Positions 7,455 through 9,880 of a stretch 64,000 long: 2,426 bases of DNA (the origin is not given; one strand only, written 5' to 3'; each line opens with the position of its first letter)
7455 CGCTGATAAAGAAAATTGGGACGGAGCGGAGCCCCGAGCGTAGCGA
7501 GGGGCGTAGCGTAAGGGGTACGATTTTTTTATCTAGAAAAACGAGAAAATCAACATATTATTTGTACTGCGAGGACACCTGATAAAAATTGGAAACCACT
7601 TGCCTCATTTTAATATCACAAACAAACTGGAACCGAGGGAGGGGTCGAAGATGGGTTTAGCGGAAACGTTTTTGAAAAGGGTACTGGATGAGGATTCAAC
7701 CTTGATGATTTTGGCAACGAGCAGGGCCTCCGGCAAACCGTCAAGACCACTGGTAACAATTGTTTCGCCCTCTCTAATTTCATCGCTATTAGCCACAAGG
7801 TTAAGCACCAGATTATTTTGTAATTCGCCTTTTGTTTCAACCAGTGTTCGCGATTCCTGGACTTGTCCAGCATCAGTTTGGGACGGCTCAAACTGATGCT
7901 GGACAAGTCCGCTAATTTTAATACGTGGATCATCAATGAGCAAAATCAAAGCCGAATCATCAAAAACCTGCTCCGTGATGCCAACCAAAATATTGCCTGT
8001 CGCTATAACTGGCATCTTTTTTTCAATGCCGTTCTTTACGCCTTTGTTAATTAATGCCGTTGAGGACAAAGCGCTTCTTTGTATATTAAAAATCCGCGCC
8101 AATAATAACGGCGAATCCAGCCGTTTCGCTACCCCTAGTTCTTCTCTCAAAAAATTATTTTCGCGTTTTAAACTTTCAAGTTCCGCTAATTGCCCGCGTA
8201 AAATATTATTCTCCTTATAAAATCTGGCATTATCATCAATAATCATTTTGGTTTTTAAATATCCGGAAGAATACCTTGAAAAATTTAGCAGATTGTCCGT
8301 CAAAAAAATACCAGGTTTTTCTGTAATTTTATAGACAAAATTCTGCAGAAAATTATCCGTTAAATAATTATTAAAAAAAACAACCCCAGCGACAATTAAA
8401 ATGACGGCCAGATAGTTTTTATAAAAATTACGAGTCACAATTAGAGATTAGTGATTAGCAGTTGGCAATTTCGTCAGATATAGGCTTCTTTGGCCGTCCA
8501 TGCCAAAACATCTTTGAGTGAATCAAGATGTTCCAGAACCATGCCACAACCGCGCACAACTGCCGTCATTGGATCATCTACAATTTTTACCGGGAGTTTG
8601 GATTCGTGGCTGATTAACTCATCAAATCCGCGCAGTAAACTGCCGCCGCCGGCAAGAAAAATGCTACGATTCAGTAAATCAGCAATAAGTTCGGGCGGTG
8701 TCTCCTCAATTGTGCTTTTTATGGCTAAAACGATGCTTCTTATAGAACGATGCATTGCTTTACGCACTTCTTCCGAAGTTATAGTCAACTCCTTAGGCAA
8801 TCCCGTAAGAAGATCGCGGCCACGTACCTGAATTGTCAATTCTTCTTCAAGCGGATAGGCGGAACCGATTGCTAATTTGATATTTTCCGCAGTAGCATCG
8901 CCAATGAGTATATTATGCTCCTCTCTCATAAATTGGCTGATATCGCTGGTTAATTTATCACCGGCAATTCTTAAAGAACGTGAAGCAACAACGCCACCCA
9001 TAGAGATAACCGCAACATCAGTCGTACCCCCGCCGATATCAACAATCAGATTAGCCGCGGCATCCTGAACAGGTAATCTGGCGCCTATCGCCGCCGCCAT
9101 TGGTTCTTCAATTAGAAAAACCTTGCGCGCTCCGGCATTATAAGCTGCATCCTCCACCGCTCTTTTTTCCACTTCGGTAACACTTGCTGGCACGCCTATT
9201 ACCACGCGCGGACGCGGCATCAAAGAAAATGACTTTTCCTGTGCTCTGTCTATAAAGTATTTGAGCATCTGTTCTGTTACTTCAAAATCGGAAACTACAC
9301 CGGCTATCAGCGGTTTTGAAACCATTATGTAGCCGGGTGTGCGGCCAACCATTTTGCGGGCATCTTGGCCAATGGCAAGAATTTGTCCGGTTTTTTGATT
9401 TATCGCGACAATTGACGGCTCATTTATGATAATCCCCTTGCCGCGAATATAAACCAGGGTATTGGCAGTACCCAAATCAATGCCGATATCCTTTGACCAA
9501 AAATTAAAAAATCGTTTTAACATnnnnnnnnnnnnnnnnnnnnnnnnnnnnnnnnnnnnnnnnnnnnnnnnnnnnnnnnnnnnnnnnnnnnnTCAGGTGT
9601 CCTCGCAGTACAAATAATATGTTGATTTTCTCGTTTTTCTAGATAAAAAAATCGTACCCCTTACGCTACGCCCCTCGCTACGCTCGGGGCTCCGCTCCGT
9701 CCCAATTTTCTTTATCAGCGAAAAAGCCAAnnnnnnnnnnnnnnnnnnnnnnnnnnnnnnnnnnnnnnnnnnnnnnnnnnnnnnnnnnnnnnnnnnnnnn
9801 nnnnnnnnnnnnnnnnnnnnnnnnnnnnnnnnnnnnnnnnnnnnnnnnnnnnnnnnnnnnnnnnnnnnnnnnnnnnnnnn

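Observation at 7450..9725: Perfect 143-bp inverted repeats bracket mreC-mreB (potentially invertible 2-kb cell-shape segment)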

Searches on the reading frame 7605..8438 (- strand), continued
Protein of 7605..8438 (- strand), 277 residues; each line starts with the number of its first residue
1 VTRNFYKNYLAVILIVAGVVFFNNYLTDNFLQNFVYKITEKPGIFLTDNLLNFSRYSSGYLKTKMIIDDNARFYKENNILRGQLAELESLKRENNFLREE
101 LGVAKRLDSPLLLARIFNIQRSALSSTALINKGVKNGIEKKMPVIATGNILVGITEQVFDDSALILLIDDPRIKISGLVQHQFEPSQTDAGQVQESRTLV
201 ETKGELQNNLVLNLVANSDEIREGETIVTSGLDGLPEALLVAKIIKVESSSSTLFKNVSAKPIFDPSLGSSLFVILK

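Call 72: search_protein_families(library=ncbifam, proteins=[window:7605-8438:-], max_evalue=0.01)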
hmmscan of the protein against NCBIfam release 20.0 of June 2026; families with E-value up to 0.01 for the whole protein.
window:7605-8438:- (277 aa): 16 families
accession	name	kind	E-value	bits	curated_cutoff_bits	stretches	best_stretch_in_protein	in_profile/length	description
TIGR00219.1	mreC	equivalog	2.9e-25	89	92.75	1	67-264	65-260/283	rod shape-determining protein MreC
NF010518.0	PRK13922.13-3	equivalog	3e-16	59.5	385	1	54-234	67-241/295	rod shape-determining protein MreC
NF010532.0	PRK13922.9-3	equivalog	3.7e-15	55.8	243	1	43-262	43-247/280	rod shape-determining protein MreC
NF010524.0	PRK13922.14-4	equivalog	4.5e-15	55.5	332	1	68-275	72-268/270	rod shape-determining protein MreC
NF010513.0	PRK13922.12-3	equivalog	5.2e-11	42.4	380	1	51-248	73-254/305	rod shape-determining protein MreC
NF011450.0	PRK14872.1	equivalog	1.8e-10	40.7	407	2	10-176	13-169/338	rod shape-determining protein MreC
NF010512.0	PRK13922.12-1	equivalog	2.5e-10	40.1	336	1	63-248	73-244/287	rod shape-determining protein MreC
NF010520.0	PRK13922.13-5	equivalog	2.6e-10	40.1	343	1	63-268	64-253/263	rod shape-determining protein MreC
NF010527.0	PRK13922.6-2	equivalog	9.2e-10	38.2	289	1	79-250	63-220/249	rod shape-determining protein MreC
NF010510.0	PRK13922.11-5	equivalog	3.9e-09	36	415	1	70-263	76-258/334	rod shape-determining protein MreC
NF010533.0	PRK13922.9-5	equivalog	4.5e-09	35.8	384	1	67-246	86-251/345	rod shape-determining protein MreC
NF010519.0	PRK13922.13-4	equivalog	1.6e-08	34.1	505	1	75-262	77-258/406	rod shape-determining protein MreC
NF010508.0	PRK13922.11-1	equivalog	1.7e-08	33.7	648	1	86-147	91-152/369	rod shape-determining protein MreC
NF010507.0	PRK13922.10-6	equivalog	2.9e-08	33.7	219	1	202-275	176-248/252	rod shape-determining protein MreC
NF010514.0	PRK13922.12-4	equivalog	5.2e-08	32.4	337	1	63-248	81-252/276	rod shape-determining protein MreC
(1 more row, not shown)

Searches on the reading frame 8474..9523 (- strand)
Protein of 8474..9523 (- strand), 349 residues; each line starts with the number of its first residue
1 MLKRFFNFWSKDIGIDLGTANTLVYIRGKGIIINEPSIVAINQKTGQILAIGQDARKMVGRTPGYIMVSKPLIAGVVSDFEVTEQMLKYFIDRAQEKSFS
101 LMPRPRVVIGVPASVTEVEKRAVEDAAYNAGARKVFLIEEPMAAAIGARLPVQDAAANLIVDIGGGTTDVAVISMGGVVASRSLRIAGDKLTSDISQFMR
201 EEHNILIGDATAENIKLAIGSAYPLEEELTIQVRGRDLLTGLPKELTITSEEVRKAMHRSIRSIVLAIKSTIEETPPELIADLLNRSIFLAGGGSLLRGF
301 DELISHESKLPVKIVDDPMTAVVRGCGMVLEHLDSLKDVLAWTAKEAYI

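Call 8: search_protein_families(library=pfam, proteins=[window:8474-9523:-], max_evalue=0.01)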
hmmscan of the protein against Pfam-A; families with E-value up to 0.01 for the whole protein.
window:8474-9523:- (349 aa): 9 families
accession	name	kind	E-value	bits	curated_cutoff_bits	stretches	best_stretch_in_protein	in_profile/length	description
PF06723.19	MreB_Mbl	-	2.8e-138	460.7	27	1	10-337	1-326/327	MreB/Mbl protein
PF14450.12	FtsA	-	1.1e-13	52.1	31.8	1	160-317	2-112/127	Cell division protein FtsA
PF00022.25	Actin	-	4.3e-13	49.1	27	2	37-202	32-190/410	Actin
PF00012.26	HSP70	-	4.3e-11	42.2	20.6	1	106-177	135-207/599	Hsp70 protein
PF11104.14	PilM_2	-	9.3e-06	25.2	27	0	146-198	169-222/340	Type IV pilus assembly protein PilM;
PF25216.1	Volactin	-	5.6e-05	23.2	35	1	40-326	50-317/321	Volactin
PF06277.17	EutA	-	0.00053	19.4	27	1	157-195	144-182/475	Ethanolamine utilisation protein EutA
PF08841.16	DDR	-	0.00072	19.1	24.6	1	140-199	117-176/328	Diol dehydratase reactivase ATPase-like domain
PF21522.3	MreB-like_C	-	0.0045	18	27.8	0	160-274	1-99/123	Archaeal actin homologue MreB-like, C-terminal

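Call 14: find_encoding_contigs(protein=window:8474-9523:-, flank=10000, max_places=10)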
Protein window:8474-9523:- (349 aa): 3 contigs read that carry it; 3 places shown.
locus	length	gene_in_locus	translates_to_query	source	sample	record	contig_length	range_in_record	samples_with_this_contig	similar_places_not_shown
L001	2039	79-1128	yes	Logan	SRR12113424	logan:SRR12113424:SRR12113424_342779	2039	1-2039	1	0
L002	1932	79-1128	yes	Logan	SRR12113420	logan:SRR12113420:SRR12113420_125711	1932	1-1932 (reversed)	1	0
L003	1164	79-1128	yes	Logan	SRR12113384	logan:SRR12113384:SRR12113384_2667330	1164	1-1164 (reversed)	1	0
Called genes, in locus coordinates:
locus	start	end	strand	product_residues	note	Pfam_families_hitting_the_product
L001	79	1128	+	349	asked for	PF06723:MreB_Mbl, PF00022:Actin (weak), PF00012:HSP70, PF11104:PilM_2 (faint), PF14450:FtsA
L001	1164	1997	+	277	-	PF04085:MreC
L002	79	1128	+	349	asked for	PF06723:MreB_Mbl, PF00022:Actin (weak), PF00012:HSP70, PF11104:PilM_2 (faint), PF14450:FtsA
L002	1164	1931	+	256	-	?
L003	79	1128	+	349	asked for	PF06723:MreB_Mbl, PF00022:Actin (weak), PF00012:HSP70, PF11104:PilM_2 (faint), PF14450:FtsA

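Call 72: search_protein_families(library=ncbifam, proteins=[window:8474-9523:-], max_evalue=0.01)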
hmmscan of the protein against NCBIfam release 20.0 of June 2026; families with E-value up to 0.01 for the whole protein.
window:8474-9523:- (349 aa): 21 families
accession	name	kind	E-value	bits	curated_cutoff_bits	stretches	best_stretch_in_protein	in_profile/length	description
NF010539.0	PRK13927.1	subfamily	4.2e-144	479.6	293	1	6-340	2-336/339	rod shape-determining protein MreB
TIGR00904.1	mreB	subfamily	2.4e-133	444.3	365.75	1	10-337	2-333/334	MreB/Mrl family cell shape determining protein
NF010540.1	PRK13929.1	exception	2.6e-122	408.1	515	1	8-338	2-332/334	rod-share determining protein MreBH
NF040964.1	MamK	subfamily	5.9e-25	88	400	1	13-328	3-317/335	MamK family actin-like protein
NF053558.1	BeeR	equivalog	4.8e-22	78.4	530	1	64-305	63-305/349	BeeR family actin-like protein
TIGR01991.1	HscA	equivalog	3.1e-17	62.3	708.55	1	73-275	101-307/600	Fe-S protein assembly chaperone HscA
TIGR01174.1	ftsA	equivalog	3.5e-17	62.5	175.85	1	156-315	196-345/371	cell division protein FtsA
NF003520.0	PRK05183.1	subfamily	4.1e-16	58.5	620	1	73-274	121-326/621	Fe-S protein assembly chaperone HscA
NF011660.0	PRK15080.1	equivalog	1.1e-13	51.1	182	1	74-183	66-168/277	ethanolamine utilization protein EutJ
TIGR02529.1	EutJ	subfamily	4.6e-12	45.9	152.1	1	69-190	28-142/239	ethanolamine utilization protein EutJ family protein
NF009947.0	PRK13411.1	equivalog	9.7e-12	43.7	1002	1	106-179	135-209/662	molecular chaperone DnaK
TIGR02350.1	prok_dnaK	equivalog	1e-10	40.7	822.55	1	83-180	111-208/596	molecular chaperone DnaK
NF009946.0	PRK13410.1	equivalog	1e-10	40.5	1019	1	79-179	112-210/669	molecular chaperone DnaK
NF001413.0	PRK00290.1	equivalog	1.9e-10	39.8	648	1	106-179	135-207/625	molecular chaperone DnaK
NF008673.0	PRK11678.1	equivalog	3.8e-09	35.9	331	1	122-183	175-236/450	molecular chaperone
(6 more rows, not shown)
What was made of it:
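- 8474..9523 (-): mreB. NCBIfam NF010539, 479.6 bits (calls 8, 72).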

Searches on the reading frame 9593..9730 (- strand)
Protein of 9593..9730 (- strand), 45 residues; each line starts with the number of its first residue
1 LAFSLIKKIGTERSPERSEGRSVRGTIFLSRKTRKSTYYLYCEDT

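Call 47: find_encoding_contigs(protein=window:9593-9730:-, flank=5000, max_places=10)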
Protein window:9593-9730:- (45 aa): no gene with exactly this product is on record in the collection.
